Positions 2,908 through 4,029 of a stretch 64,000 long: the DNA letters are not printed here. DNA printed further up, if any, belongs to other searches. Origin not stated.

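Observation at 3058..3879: PAPS-dependent sulfotransferase embedded in the glycosyltransferase cluster, implying a sulfated surface glycan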

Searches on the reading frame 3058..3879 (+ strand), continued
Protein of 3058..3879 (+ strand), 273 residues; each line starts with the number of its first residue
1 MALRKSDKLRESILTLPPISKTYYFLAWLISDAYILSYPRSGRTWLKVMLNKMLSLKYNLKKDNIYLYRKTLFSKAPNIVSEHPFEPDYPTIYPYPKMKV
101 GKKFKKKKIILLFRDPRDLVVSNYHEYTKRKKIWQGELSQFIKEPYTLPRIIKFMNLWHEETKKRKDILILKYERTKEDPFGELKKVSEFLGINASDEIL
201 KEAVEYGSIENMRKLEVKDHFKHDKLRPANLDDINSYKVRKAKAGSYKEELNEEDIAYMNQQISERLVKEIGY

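Call 44: search_solved_structures(query=A1, max_evalue=0.00001, show_alignments=4)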
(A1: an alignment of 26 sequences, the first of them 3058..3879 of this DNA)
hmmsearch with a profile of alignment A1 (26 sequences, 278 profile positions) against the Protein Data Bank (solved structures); distinct sequences matched with E-value up to 0.00001: 49.
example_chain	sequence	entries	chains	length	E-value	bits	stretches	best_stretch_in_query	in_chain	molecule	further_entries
1q44_A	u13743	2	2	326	6.4e-25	91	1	24-269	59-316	Steroid Sulfotransferase | Flavonol sulfotransferase-like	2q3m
5mek_A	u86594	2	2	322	1.1e-24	90.2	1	24-269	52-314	Cytosolic sulfotransferase 18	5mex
9m0l_A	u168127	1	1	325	1.1e-24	90.2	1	24-269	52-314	Cytosolic sulfotransferase 18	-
5x2b_D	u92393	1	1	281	1.4e-23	86.6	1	26-269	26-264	Sulfotransferase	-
5x2b_F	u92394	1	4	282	1.5e-23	86.6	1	26-269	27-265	Sulfotransferase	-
5x2b_C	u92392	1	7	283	1.5e-23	86.6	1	26-269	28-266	Sulfotransferase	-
8k9y_A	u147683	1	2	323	2.4e-23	85.9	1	25-270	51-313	Cytosolic sulfotransferase 16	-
3ckl_A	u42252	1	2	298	9.5e-23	83.9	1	25-268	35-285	Sulfotransferase family cytosolic 1B member 1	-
2z5f_A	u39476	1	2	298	1.3e-22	83.5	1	25-268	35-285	Sulfotransferase family cytosolic 1B member 1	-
1efh_A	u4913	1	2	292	7.8e-22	80.9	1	17-269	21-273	HYDROXYSTEROID SULFOTRANSFERASE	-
3f3y_A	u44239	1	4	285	7.9e-22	80.9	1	17-269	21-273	Bile salt sulfotransferase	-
1ov4_A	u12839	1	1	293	1e-21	80.5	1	17-269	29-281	Alcohol sulfotransferase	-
1j99_A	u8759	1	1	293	1.2e-21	80.3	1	17-269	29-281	ALCOHOL SULFOTRANSFERASE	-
2qp3_A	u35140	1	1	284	1.9e-21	79.6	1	17-269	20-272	Bile salt sulfotransferase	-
2qp4_A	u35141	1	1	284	2.1e-21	79.5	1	17-269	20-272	Bile salt sulfotransferase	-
1x8j_A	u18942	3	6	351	7e-16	61.4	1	103-272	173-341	retinol dehydratase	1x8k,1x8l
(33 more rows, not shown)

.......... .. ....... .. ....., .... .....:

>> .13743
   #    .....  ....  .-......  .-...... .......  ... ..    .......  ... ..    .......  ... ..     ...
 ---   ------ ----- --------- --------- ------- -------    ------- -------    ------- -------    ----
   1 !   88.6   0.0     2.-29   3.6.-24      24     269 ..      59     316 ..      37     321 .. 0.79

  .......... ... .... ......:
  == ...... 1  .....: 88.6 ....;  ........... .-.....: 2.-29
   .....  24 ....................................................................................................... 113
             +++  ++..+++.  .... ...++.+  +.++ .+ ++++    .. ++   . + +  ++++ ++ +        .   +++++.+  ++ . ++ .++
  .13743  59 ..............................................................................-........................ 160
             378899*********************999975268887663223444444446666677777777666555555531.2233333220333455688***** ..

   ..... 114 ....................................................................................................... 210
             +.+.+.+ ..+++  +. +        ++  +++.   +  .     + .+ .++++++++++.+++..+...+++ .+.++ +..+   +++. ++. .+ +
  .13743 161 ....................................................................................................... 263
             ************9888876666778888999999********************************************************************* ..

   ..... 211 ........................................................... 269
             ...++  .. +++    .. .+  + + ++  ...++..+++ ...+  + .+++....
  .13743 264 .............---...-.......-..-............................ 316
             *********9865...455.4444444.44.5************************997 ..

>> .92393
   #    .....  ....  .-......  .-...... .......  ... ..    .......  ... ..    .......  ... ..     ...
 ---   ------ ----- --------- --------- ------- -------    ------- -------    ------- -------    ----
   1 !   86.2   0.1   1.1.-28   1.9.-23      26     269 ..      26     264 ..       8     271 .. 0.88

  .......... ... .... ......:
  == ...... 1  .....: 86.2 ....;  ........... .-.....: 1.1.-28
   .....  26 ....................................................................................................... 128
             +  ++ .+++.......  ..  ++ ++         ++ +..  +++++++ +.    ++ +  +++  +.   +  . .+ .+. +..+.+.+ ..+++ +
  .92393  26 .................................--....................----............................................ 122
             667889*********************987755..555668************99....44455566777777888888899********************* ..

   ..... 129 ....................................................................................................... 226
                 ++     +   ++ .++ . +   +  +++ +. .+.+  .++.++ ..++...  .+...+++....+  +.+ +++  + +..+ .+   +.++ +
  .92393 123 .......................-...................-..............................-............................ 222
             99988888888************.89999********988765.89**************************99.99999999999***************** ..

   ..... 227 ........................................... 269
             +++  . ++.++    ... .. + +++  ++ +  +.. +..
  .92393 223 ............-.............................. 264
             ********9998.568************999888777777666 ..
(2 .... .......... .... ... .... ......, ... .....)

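Call 47: search_dna_similar(query=window:3058-3879:+, collection=plasmids, mode=protein, max_evalue=1e-8, max_rows=25)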
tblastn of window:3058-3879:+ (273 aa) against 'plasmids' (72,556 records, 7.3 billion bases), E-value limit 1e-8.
Records with a match: 67; places in all: 67; records where one place covers at least 80% of the query: 67.
Best place of each record, by identity: <60% 67.
By first word of the organism name: Sinorhizobium 65; Embleya 1; Rhizobium 1.
By predicted mobility (MOB-suite, as given by PLSDB): mobilizable 57; non-mobilizable 8; conjugative 2.
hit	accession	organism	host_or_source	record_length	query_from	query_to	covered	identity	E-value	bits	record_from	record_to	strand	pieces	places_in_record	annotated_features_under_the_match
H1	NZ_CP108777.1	Embleya sp. NBC_00896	-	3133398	31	268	87%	33.7%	7e-34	136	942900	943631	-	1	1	none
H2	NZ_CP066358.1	Sinorhizobium meliloti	Medicago lupulina L.,nodules of ...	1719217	31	272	89%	30.5%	3e-22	103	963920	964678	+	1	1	none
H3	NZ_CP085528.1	Sinorhizobium meliloti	Medicago,cell culture,lupulina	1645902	31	272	89%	30.5%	3e-22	102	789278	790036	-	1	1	none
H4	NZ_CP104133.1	Sinorhizobium sp. K101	Phaseolus vulgaris,cell ...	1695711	31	272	89%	30.2%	2e-22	103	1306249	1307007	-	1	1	none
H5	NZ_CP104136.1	Sinorhizobium sp. C101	Phaseolus vulgaris,cell ...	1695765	31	272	89%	30.2%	2e-22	103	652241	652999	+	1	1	record has no annotation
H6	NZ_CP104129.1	Sinorhizobium sp. M103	Phaseolus vulgaris,cell ...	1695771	31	272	89%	30.2%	2e-22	103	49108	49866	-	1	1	none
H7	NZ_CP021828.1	Sinorhizobium meliloti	Medicago truncatula,Single Cell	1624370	31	272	89%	30.2%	2e-22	103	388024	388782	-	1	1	none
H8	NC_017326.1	Sinorhizobium meliloti SM11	-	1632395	31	272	89%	30.2%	2e-22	103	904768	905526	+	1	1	none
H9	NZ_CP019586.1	Sinorhizobium meliloti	Medicago arborea,tissue sample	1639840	31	272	89%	30.2%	2e-22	103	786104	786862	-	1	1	none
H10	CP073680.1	Sinorhizobium meliloti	Medicago truncatula,cell culture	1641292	31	272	89%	30.2%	2e-22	103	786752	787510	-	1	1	sulfotransferase domain-containing protein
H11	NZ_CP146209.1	Sinorhizobium meliloti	-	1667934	31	272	89%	30.2%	2e-22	103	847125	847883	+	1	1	none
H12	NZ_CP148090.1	Sinorhizobium meliloti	Medicago sativa,cell culture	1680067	31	272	89%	30.2%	2e-22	103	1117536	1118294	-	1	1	none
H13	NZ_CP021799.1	Sinorhizobium meliloti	Medicago sativa,Single Cell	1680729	31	272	89%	30.2%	2e-22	103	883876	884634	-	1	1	none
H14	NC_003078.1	Sinorhizobium meliloti 1021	-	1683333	31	272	89%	30.2%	2e-22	103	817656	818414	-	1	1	none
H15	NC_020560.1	Sinorhizobium meliloti 2011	-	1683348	31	272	89%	30.2%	2e-22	103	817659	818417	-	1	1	none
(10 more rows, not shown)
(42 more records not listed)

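Call 49: get_annotated_region(hit=H14, flank=9000)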
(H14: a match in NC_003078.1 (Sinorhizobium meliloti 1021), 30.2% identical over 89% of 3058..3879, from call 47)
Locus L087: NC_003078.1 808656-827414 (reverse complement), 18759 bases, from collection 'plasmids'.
description: Sinorhizobium meliloti 1021 plasmid pSymB, complete sequence
organism: Sinorhizobium meliloti 1021 (NCBI taxid 266834)
taxonomy: Bacteria; Pseudomonadota; Alphaproteobacteria; Hyphomicrobiales; Rhizobiaceae; Sinorhizobium; Sinorhizobium meliloti; Sinorhizobium meliloti 1021
host: -; source: -; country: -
typing (MOB-suite, as given by PLSDB): mobilizable; relaxase MOBQ
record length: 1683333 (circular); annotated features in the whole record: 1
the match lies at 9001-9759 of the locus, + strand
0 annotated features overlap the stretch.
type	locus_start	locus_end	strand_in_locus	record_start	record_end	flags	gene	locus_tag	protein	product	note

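Call 50: get_annotated_region(hit=H10, flank=10000)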
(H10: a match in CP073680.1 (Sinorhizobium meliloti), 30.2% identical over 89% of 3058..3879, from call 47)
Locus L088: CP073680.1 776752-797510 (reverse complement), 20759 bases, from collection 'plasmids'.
description: Sinorhizobium meliloti strain ABS7 plasmid pSymB, complete sequence
organism: Sinorhizobium meliloti (NCBI taxid 382)
taxonomy: Bacteria; Pseudomonadota; Alphaproteobacteria; Hyphomicrobiales; Rhizobiaceae; Sinorhizobium; Sinorhizobium meliloti
host: -; source: Medicago truncatula,cell culture; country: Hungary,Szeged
typing (MOB-suite, as given by PLSDB): mobilizable; relaxase MOBQ
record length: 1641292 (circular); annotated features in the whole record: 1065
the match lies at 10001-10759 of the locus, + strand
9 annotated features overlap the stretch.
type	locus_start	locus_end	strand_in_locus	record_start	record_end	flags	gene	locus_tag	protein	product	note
CDS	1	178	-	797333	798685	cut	-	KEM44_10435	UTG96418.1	adenylate/guanylate cyclase domain-containing protein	-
CDS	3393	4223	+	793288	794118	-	-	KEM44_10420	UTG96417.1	MBL fold metallo-hydrolase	-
CDS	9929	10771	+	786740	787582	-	-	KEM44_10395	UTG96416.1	sulfotransferase domain-containing protein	-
CDS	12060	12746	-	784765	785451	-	-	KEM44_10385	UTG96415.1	PIG-L family deacetylase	-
CDS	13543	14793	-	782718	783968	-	-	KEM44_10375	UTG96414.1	polysaccharide biosynthesis/export family protein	-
CDS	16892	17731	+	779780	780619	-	-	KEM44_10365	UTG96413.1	sulfotransferase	-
CDS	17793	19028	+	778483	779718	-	-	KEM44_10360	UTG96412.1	glycosyltransferase family 4 protein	-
CDS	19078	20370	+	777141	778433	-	-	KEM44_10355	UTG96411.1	O-antigen ligase family protein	-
CDS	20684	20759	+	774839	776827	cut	-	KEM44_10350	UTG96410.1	chain-length determining protein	-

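Call 54: search_protein_families(library=pfam, proteins=[L009:3391-4239:+, L009:4345-5424:+, L009:5421-6401:+, L009:6398-7327:+, L009:7388-8836:-, L009:8954-9931:+, L009:13138-14832:-, L009:14951-15802:+, L009:15924-17246:+, L009:17494-18363:-], max_evalue=0.00001)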
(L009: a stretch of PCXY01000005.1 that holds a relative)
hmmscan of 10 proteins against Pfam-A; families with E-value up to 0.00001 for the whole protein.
L009:3391-4239:+ (282 aa): 0 families

L009:4345-5424:+ (359 aa): 5 families
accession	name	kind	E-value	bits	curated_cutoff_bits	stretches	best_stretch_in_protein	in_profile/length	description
PF01041.23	DegT_DnrJ_EryC1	-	1.6e-131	439.3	19.8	1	9-355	3-359/360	DegT/DnrJ/EryC1/StrS aminotransferase family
PF01212.27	Beta_elim_lyase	-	1.5e-10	41.3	27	1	23-268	25-277/288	Beta-eliminating lyase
PF00155.27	Aminotran_1_2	-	1.1e-09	38.4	19.7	1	33-151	45-185/361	Aminotransferase class I and II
PF01053.26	Cys_Met_Meta_PP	-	8.9e-08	31.5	27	1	33-159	55-181/381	Cys/Met metabolism PLP-dependent enzyme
PF00266.25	Aminotran_5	-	2.3e-07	30.6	21.5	1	30-157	43-181/371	Aminotransferase class-V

L009:5421-6401:+ (326 aa): 3 families
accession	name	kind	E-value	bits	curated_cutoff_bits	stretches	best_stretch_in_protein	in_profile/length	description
PF01408.29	GFO_IDH_MocA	-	4.8e-33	114.8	24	1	2-120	1-120/120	Oxidoreductase family, NAD-binding Rossmann fold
PF22725.1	GFO_IDH_MocA_C3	-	8.3e-19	68.2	27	1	129-238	2-123/124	GFO/IDH/MocA C-terminal domain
PF02894.22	GFO_IDH_MocA_C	-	2e-17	64.2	22.9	1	132-323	1-216/218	Oxidoreductase family, C-terminal alpha/beta domain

L009:6398-7327:+ (309 aa): 1 family
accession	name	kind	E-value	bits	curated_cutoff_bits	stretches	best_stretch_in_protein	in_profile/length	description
PF00535.33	Glycos_transf_2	-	1.4e-24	87.4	23.3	1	23-182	2-165/168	Glycosyl transferase family 2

L009:7388-8836:- (482 aa): 4 families
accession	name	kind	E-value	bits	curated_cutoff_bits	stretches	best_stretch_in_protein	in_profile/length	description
PF01943.22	Polysacc_synt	-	2.6e-17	63.6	28.2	1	9-281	4-273/274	Polysaccharide biosynthesis protein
PF13440.11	Polysacc_synt_3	-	4.9e-16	59.3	23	1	31-332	2-292/293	Polysaccharide biosynthesis protein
PF03023.19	MurJ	-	4.3e-08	32.6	27.4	1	216-449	199-446/451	Lipid II flippase MurJ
PF01554.23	MatE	-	5.3e-07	29.9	24.9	1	221-380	1-160/161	MatE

L009:8954-9931:+ (325 aa): 3 families
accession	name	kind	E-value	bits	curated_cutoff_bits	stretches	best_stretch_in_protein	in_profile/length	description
PF00534.26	Glycos_transf_1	-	1.6e-12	47.8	26.4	1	156-306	11-163/172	Glycosyl transferases group 1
PF13692.12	Glyco_trans_1_4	-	9.1e-10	39.4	27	1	161-296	2-137/142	Glycosyl transferases group 1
PF13439.12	Glyco_transf_4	-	5.1e-07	30.3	28.5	1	49-144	58-168/170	Glycosyltransferase Family 4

L009:13138-14832:- (564 aa): 2 families
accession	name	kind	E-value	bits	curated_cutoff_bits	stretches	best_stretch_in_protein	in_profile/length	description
PF12710.13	HAD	-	3.8e-14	54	27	1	376-495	60-189/189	haloacid dehalogenase-like hydrolase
PF00702.32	Hydrolase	-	4.4e-09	37.4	26.4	1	361-496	68-189/191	haloacid dehalogenase-like hydrolase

L009:14951-15802:+ (283 aa): 1 family
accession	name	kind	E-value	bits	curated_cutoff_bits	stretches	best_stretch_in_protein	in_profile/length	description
PF12710.13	HAD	-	7.1e-07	30.3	27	0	18-141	3-135/189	haloacid dehalogenase-like hydrolase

L009:15924-17246:+ (440 aa): 2 families
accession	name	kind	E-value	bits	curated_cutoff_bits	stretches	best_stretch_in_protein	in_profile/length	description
PF01583.26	APS_kinase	-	1.4e-52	178.3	21.1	1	2-152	2-152/152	Adenylylsulphate kinase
PF00459.30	Inositol_P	-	1.4e-49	169.4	27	1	184-438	7-267/271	Inositol monophosphatase family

L009:17494-18363:- (289 aa): 2 families
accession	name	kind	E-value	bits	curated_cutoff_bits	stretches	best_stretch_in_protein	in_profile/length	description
PF00685.33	Sulfotransfer_1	-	5e-27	95.3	22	1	31-276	2-245/255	Sulfotransferase domain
PF13469.12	Sulfotransfer_3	-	4.7e-15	56.9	27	1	119-210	124-214/216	Sulfotransferase family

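Call 64: find_encoding_contigs(protein=P0016, flank=6000, max_places=1)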
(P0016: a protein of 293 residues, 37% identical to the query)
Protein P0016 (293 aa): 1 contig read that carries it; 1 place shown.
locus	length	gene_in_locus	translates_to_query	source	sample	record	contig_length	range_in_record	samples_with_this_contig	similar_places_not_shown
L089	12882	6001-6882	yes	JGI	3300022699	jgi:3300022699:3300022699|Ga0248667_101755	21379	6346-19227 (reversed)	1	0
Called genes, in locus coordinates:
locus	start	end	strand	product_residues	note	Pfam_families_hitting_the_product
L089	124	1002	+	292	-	-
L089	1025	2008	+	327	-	PF03706:LPG_synthase_TM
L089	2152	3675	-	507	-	PF02446:Glyco_hydro_77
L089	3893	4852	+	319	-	PF00535:Glycos_transf_2, PF10111:Glyco_tranf_2_2, PF13641:Glyco_tranf_2_3 (weak)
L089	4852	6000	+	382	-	PF13439:Glyco_transf_4, PF13579:Glyco_trans_4_4, PF20706:GT4-conflict, PF00534:Glycos_transf_1, PF13692:Glyco_trans_1_4, PF13524:Glyco_trans_1_2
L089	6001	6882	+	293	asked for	PF00685:Sulfotransfer_1, PF13469:Sulfotransfer_3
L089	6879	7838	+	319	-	PF03706:LPG_synthase_TM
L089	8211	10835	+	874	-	-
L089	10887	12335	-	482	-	PF08323:Glyco_transf_5, PF20706:GT4-conflict (faint), PF13439:Glyco_transf_4 (faint), PF00534:Glycos_transf_1, PF13692:Glyco_trans_1_4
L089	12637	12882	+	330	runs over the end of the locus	PF03706:LPG_synthase_TM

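Call 65: find_encoding_contigs(protein=P0032, flank=6000, max_places=1)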
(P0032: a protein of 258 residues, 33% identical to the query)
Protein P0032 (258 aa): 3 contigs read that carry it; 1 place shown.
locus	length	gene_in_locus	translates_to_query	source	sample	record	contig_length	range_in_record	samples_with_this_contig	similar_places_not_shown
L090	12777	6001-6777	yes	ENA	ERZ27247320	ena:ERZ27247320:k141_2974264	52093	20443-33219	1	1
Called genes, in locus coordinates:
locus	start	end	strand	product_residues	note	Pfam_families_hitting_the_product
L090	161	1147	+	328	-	PF03279:Lip_A_acyltrans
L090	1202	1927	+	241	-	PF00685:Sulfotransfer_1 (weak), PF13469:Sulfotransfer_3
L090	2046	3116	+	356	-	PF00534:Glycos_transf_1, PF13692:Glyco_trans_1_4, PF13524:Glyco_trans_1_2 (faint)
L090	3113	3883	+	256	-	PF00685:Sulfotransfer_1, PF13469:Sulfotransfer_3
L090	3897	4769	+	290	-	PF00685:Sulfotransfer_1, PF13469:Sulfotransfer_3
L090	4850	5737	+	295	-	PF00685:Sulfotransfer_1, PF13469:Sulfotransfer_3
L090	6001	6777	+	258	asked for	PF00685:Sulfotransfer_1, PF13469:Sulfotransfer_3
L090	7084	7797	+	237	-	PF13640:2OG-FeII_Oxy_3, PF13661:2OG-FeII_Oxy_4 (weak)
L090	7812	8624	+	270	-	PF00685:Sulfotransfer_1, PF13469:Sulfotransfer_3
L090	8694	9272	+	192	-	PF13489:Methyltransf_23 (faint), PF13649:Methyltransf_25 (faint), PF08242:Methyltransf_12 (weak)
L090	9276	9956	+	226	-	PF13469:Sulfotransfer_3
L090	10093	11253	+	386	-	PF14306:PUA_2, PF01747:ATP-sulfurylase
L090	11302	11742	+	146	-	PF05635:23S_rRNA_IVP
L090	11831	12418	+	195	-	PF01583:APS_kinase, PF13671:AAA_33 (weak)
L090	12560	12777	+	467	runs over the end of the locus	PF01636:APH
